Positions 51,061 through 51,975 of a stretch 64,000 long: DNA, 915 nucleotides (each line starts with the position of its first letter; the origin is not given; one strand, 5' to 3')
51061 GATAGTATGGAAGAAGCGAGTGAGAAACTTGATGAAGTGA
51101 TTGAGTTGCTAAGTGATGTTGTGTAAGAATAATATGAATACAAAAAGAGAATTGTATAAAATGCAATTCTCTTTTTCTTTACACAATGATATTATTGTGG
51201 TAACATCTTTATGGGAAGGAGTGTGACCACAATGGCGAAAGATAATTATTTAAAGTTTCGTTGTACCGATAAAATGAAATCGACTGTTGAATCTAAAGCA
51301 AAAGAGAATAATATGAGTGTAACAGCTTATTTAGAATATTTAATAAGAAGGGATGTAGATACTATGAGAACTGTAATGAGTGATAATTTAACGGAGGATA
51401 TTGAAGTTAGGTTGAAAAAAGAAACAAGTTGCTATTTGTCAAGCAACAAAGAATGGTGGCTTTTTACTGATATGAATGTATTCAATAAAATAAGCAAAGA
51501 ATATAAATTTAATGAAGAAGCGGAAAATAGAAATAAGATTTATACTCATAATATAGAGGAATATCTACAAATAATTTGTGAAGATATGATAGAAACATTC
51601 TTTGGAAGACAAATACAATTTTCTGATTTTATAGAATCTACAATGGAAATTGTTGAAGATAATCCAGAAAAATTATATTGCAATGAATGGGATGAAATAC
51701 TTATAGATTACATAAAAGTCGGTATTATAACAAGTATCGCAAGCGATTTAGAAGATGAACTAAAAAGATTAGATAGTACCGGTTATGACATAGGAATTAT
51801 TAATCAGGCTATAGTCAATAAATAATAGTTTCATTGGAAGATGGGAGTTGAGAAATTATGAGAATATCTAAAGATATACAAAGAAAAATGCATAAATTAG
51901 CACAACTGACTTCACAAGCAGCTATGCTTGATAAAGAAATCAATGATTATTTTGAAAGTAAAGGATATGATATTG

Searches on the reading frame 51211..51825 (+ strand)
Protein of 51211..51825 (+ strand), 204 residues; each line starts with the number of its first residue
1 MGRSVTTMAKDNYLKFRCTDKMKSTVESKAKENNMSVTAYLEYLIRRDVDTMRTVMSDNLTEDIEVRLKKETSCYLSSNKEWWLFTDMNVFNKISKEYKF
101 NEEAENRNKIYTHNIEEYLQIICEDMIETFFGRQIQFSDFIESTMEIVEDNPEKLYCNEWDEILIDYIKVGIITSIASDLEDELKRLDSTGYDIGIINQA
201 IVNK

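Call 42: search_protein_families(library=pfam, proteins=[window:51211-51825:+], max_evalue=0.001)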
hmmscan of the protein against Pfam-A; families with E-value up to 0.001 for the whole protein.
window:51211-51825:+ (204 aa): 1 family
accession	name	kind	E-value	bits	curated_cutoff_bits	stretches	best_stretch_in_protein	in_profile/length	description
PF21983.2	NikA-like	-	0.00012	22.6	27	1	10-41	3-34/72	Mobilization protein NikA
